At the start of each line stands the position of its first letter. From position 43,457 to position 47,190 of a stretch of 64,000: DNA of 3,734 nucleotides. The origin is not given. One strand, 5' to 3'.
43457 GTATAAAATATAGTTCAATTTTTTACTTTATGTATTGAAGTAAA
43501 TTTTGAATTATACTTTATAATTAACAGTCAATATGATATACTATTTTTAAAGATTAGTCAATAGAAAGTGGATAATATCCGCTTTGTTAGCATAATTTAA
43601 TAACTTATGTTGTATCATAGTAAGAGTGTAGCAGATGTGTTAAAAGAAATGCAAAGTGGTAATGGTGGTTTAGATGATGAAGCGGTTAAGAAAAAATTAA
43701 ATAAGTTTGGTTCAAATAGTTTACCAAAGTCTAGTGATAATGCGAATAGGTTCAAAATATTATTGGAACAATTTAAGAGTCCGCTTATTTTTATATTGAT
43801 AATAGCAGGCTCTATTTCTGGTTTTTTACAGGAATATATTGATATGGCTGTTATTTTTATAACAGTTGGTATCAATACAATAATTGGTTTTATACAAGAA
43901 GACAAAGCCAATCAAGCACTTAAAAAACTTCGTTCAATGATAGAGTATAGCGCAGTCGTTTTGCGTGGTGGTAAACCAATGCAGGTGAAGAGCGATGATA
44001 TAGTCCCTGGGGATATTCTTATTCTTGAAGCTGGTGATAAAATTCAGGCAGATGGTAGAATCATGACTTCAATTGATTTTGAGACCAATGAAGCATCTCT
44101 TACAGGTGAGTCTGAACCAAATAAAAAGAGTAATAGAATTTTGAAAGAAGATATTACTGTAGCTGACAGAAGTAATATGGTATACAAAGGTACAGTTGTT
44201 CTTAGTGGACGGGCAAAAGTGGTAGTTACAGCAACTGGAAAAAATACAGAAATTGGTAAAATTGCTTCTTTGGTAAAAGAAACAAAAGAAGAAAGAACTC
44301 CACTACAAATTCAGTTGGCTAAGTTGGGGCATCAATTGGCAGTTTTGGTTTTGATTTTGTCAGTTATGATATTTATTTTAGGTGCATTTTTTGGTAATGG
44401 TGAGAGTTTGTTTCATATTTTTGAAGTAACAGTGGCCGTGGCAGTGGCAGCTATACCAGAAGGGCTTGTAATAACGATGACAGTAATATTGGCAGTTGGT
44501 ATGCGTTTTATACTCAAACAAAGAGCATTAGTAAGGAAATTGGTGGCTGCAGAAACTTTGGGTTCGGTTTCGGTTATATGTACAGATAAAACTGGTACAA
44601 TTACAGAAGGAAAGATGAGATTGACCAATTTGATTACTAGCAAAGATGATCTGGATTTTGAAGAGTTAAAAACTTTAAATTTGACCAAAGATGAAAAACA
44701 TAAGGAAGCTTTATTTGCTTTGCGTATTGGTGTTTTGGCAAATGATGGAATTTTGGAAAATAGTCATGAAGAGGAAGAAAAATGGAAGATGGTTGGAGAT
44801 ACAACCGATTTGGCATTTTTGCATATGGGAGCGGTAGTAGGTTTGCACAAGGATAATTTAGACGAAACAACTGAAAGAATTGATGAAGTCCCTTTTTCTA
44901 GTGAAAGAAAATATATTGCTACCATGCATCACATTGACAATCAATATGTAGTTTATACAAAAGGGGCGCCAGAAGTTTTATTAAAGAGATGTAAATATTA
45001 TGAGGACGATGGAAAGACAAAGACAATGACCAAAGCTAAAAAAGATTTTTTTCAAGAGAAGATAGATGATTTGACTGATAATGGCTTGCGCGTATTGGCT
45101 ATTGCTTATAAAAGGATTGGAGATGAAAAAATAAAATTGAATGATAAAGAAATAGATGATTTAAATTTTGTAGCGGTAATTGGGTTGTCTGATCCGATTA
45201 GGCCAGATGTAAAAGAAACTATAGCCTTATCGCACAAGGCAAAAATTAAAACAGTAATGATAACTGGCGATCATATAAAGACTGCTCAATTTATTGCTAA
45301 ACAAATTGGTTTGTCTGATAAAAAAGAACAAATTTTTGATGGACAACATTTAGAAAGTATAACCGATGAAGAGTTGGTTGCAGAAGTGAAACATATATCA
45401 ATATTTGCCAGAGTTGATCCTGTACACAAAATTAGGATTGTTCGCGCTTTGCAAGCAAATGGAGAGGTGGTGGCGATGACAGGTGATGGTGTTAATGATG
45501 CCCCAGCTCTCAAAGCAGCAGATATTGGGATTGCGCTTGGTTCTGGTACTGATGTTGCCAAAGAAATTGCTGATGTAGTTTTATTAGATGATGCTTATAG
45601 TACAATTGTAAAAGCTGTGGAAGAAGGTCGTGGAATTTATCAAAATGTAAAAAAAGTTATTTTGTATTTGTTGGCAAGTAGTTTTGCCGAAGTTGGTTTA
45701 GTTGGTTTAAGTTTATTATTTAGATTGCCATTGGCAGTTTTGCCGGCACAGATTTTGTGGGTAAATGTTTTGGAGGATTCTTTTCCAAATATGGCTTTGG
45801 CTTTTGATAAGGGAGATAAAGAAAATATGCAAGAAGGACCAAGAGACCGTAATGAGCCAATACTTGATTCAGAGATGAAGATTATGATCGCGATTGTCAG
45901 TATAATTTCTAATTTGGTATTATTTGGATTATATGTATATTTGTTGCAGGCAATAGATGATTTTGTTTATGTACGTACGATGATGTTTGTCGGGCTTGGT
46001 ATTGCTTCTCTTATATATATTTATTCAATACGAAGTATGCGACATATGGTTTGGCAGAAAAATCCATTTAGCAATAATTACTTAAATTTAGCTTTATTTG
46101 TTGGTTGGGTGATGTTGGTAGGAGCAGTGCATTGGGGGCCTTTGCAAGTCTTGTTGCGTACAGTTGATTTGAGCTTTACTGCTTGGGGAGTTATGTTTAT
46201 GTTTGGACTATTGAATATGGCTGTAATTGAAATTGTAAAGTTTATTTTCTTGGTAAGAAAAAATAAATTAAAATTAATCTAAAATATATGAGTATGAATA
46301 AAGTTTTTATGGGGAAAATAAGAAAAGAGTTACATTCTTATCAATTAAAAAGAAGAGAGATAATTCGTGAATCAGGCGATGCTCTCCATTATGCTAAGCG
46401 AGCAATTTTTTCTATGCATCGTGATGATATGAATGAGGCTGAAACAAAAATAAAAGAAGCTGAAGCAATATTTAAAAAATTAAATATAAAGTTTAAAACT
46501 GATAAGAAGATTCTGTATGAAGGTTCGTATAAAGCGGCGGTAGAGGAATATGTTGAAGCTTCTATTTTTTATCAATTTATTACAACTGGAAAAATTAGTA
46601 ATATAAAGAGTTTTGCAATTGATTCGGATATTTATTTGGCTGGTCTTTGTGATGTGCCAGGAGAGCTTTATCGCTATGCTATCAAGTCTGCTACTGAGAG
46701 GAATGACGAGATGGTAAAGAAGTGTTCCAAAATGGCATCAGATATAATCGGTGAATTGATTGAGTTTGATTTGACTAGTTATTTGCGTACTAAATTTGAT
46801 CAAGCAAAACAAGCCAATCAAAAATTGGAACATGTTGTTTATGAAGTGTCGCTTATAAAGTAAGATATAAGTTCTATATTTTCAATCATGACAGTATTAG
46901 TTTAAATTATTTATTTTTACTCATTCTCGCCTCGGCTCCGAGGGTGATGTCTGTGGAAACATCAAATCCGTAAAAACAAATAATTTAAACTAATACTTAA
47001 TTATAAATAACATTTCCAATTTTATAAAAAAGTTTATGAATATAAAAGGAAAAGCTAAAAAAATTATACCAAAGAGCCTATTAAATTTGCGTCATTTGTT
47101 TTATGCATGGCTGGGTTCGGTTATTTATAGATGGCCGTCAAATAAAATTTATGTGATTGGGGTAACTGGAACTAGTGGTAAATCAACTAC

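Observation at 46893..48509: Two copies of a structured roughly 100-nt intergenic element with compensatory hairpin changes flank the Mur ligase gene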

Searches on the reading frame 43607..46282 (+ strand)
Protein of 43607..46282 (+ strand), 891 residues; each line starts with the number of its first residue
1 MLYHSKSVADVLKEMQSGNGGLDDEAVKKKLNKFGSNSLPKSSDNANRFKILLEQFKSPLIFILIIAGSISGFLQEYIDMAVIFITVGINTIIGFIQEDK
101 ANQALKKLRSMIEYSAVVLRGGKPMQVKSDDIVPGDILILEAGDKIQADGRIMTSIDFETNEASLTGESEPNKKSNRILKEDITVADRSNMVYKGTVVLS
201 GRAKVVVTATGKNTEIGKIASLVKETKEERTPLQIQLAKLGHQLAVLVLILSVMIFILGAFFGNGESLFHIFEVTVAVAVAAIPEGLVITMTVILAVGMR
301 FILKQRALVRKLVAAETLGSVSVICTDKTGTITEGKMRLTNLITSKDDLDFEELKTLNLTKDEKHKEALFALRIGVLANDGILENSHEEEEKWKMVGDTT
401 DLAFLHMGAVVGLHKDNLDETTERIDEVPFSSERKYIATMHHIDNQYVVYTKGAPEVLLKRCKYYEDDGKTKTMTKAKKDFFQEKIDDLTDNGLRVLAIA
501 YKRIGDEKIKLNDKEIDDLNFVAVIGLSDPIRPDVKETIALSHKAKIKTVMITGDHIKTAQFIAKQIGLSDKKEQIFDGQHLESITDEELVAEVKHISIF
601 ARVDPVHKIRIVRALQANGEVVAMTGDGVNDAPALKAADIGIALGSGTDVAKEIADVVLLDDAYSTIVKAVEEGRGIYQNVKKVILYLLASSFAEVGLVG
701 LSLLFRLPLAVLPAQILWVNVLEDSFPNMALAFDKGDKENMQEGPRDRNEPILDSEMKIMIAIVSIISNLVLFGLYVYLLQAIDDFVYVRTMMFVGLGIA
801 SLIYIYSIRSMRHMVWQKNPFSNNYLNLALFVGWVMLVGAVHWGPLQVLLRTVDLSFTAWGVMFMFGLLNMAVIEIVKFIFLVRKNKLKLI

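Call 15: search_protein_families(library=pfam, proteins=[window:43607-46282:+])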
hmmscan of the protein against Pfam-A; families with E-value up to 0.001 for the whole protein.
window:43607-46282:+ (891 aa): 6 families
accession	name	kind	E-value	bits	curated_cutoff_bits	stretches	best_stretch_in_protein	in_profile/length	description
PF00122.25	E1-E2_ATPase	-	2.2e-53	180.9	28.1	1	111-301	2-177/181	E1-E2 ATPase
PF00689.26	Cation_ATPase_C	-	2.5e-37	128.8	27.3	1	708-880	1-175/175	Cation transporting ATPase, C-terminus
PF00702.32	Hydrolase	-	5e-22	79.7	26.4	1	322-639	2-191/191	haloacid dehalogenase-like hydrolase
PF13246.12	Cation_ATPase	-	2.2e-20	72.9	21.7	1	377-465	2-91/91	Cation transport ATPase (P-type)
PF00690.31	Cation_ATPase_N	-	2.5e-13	49.9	20.4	1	3-71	1-69/69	Cation transporter/ATPase, N-terminus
PF08282.18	Hydrolase_3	-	8.3e-06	26.1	20.9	1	612-669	196-253/255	haloacid dehalogenase-like hydrolase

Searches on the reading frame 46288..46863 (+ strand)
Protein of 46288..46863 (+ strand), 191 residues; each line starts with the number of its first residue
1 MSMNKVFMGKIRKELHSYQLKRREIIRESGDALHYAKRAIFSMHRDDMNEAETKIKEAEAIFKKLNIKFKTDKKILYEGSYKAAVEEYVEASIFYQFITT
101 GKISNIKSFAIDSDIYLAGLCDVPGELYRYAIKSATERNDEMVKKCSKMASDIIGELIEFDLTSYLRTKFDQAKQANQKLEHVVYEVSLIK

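Call 15: search_protein_families(library=pfam, proteins=[window:46288-46863:+])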
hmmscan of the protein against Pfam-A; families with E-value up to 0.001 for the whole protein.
window:46288-46863:+ (191 aa): 1 family
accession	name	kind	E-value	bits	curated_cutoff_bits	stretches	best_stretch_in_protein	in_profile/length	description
PF01997.21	Translin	-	1.1e-20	75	25.9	1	22-189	3-203/205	Translin family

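Call 21: find_encoding_contigs(protein=window:46288-46863:+, flank=6000, max_places=10)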
Protein window:46288-46863:+ (191 aa): 9 contigs read that carry it; 6 places shown.
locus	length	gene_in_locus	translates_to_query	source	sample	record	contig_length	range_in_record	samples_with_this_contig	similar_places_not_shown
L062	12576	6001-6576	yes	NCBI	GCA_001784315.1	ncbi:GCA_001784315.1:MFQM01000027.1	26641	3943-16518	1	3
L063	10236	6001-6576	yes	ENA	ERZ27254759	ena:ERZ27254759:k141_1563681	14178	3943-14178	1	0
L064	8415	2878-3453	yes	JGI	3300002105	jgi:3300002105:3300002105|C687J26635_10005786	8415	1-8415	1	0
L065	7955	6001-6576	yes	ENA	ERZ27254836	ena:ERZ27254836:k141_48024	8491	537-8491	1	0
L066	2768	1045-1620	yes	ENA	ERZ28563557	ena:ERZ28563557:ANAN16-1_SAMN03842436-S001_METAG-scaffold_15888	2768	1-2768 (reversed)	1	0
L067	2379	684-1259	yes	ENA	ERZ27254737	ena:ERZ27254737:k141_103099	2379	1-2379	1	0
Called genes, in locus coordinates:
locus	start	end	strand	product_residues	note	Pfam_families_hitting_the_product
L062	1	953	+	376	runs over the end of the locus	PF00578:AhpC-TSA, PF08534:Redoxin (weak), PF13905:Thioredoxin_8, PF17991:Thioredoxin_10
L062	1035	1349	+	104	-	-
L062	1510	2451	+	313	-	PF00156:Pribosyltran (weak)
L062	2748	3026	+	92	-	-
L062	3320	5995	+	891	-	PF00690:Cation_ATPase_N, PF00122:E1-E2_ATPase, PF00702:Hydrolase, PF13246:Cation_ATPase, PF08282:Hydrolase_3 (weak), PF00689:Cation_ATPase_C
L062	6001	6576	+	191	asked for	PF01997:Translin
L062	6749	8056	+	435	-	PF08245:Mur_ligase_M, PF02875:Mur_ligase_C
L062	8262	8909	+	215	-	-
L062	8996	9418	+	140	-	PF04977:DivIC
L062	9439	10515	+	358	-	PF13624:SurA_N_3 (faint), PF13623:SurA_N_2 (faint), PF13145:Rotamase_2 (weak), PF13616:Rotamase_3, PF00639:Rotamase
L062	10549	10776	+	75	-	-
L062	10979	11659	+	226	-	PF02463:SMC_N (weak), PF00005:ABC_tran, PF13401:AAA_22 (weak), PF13304:AAA_21 (faint)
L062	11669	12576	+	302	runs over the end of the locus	PF18075:FtsX_ECD, PF02687:FtsX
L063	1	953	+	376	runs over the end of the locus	PF00578:AhpC-TSA, PF08534:Redoxin (weak), PF13905:Thioredoxin_8, PF17991:Thioredoxin_10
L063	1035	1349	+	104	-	-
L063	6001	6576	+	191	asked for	PF01997:Translin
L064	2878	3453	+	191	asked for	PF01997:Translin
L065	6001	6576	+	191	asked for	PF01997:Translin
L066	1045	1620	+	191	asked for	PF01997:Translin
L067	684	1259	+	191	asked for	PF01997:Translin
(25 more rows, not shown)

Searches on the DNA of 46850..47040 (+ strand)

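Call 13: search_rna_families(source=window, start=46850, end=47040, threshold=evalue, max_evalue=10, show_alignments=3)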
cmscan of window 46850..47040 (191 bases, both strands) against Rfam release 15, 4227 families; matches with E-value up to 10: 13.
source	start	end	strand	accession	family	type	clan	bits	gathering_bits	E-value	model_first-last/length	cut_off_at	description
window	46891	46998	-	RF00640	MIR167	Gene; miRNA;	-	30.7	100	0.00014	1-89/89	no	MIR167 microRNA precursor family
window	46892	46998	+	RF03714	MIR774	Gene; miRNA;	-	26.2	80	0.0033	1-98/98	no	MIR774 microRNA precursor family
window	46880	47002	+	RF01859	Phe_leader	Cis-reg; leader;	-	22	55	0.1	1-125/125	no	Phenylalanine leader peptide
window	46875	46994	-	RF04088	MIR812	Gene; miRNA;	-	19.3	80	4.1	27-205/205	no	MIR812 microRNA precursor family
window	46856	46932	-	RF01598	snoR23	Gene; snRNA; snoRNA; CD-box;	-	19.3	70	5.5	1-84/84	no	small nucleolar RNA snoR23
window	46893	46999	+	RF04130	MIR7996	Gene; miRNA;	-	18.7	119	0.27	1-190/190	no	MIR7996 microRNA precursor family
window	46884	46994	-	RF01864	plasmodium_snoR21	Gene; snRNA; snoRNA; CD-box;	-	17.2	90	9.1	31-122/145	no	small nucleolar RNA snoR21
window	46888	47003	+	RF04174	MIR4208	Gene; miRNA;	-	15.2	140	6.1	2-191/191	no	MIR4208 microRNA precursor family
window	46894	46996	-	RF04184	BTnc060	Gene; sRNA;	-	14.4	228.9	4.3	1-128/213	no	Bacteroides sRNA BTnc060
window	46891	46998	-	RF04160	MIR868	Gene; miRNA;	-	13.5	200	2.6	1-194/194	no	MIR868 microRNA precursor family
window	46887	46992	-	RF02607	AbsR25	Gene; sRNA;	-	12.6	47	6.7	1-164/164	no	Acinetobacter sRNA 25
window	46894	46996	+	RF04202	MIR5380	Gene; miRNA;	-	12.6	150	8.7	1-137/137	no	MIR5380 microRNA precursor family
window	46850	46929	-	RF01295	SCARNA7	Gene; snRNA; snoRNA; scaRNA;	-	7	65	5.5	1-81/330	3'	Small Cajal body-specific RNA 7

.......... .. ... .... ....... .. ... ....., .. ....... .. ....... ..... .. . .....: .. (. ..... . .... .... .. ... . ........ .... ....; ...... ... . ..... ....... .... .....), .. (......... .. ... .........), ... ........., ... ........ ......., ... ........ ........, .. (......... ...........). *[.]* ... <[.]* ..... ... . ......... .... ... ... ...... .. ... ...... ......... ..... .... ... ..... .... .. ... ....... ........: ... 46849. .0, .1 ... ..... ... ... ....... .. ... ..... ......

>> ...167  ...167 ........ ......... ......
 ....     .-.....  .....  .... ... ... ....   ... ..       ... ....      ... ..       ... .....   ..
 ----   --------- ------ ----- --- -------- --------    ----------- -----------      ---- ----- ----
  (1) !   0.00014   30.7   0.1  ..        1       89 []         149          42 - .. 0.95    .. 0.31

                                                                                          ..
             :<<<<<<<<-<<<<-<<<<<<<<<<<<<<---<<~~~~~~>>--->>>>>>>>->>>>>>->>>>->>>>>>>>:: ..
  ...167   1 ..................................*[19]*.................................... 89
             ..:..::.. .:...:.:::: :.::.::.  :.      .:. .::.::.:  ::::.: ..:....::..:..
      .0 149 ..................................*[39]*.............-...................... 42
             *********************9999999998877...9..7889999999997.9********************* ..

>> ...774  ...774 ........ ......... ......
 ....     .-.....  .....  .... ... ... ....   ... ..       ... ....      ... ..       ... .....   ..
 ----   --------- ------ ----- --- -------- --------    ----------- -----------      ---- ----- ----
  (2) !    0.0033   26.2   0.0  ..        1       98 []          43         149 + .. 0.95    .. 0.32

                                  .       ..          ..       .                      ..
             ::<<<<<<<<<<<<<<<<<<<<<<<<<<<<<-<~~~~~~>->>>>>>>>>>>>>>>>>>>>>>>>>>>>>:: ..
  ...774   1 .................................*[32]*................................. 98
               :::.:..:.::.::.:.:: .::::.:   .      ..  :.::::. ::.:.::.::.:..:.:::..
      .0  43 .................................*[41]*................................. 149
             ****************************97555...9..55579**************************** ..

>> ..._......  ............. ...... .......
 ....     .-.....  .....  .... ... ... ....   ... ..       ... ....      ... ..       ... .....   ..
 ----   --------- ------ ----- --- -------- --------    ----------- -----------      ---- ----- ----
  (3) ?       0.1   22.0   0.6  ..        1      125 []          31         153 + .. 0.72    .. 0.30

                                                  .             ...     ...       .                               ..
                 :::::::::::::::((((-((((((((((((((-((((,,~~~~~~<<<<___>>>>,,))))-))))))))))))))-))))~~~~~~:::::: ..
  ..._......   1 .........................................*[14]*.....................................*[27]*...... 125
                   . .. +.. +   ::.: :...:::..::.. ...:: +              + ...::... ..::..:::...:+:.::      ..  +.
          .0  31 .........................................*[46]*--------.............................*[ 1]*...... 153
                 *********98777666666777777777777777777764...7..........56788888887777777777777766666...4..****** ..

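Call 61: build_rna_model(alignment_id=A2, structure=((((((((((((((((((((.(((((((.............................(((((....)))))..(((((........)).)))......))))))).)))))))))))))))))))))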
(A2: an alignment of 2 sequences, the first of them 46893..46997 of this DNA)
Model R1 built from alignment A2 (2 sequences, 126 columns); structure: as given.
model positions 126; base pairs 37; branch points 1; effective number of sequences 1.29; information 0.591 bits per position. Calibrated on 0.2 Mb of random sequence (short: E-values are rough).
structure used (alignment columns):
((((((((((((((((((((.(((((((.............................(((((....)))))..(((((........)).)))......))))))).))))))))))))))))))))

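Call 62: search_with_rna_model(model_id=R1, source=window, filters=off, max_evalue=10)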
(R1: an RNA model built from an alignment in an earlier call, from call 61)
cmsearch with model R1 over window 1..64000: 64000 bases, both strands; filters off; matches with E-value up to 10: 45.
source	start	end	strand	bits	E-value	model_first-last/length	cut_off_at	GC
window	48390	48515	+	132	3.7e-24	1-126/126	no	0.37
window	46893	46997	+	125.3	8.2e-23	1-126/126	no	0.31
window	46893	46997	-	59.9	1.3e-09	1-126/126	no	0.31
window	1663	1714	+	23.6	0.027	1-126/126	no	0.23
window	999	1109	+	22.5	0.045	1-126/126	no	0.29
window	17288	17330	-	19.7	0.16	1-126/126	no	0.19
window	14645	14701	-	19.3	0.2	1-126/126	no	0.32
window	11093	11142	+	19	0.23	1-126/126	no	0.18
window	1670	1707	-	18.9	0.24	1-126/126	no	0.21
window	17288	17330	+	18.9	0.25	1-126/126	no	0.19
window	51083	51121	-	18.2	0.33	1-126/126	no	0.26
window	14649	14702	+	17.7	0.42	1-126/126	no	0.33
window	20558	20631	+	16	0.94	1-126/126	no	0.24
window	51083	51121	+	15.8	1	1-126/126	no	0.26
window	37938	38022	+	15.7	1.1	1-126/126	no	0.36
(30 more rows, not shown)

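Call 63: search_with_rna_model(model_id=R1, sources=[L068, L069, L070, L178, L179, L180, L181, L183, L184], filters=default, max_evalue=10)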
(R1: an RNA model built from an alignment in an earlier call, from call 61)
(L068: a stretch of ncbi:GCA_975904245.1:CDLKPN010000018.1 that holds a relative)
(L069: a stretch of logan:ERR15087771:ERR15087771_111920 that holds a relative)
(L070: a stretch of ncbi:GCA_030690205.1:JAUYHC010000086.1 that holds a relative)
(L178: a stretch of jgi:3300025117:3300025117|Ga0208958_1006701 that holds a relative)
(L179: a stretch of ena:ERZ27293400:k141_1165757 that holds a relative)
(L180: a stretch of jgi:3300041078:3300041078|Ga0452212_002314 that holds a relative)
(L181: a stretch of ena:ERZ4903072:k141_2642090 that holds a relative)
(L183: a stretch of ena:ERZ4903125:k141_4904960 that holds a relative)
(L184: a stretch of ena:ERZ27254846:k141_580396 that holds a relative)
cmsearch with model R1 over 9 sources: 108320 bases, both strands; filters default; matches with E-value up to 10: 2.
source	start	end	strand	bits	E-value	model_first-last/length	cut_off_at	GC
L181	10452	10562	-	22.5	0.076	1-126/126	no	0.29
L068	481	553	-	17.1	0.93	1-126/126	no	0.4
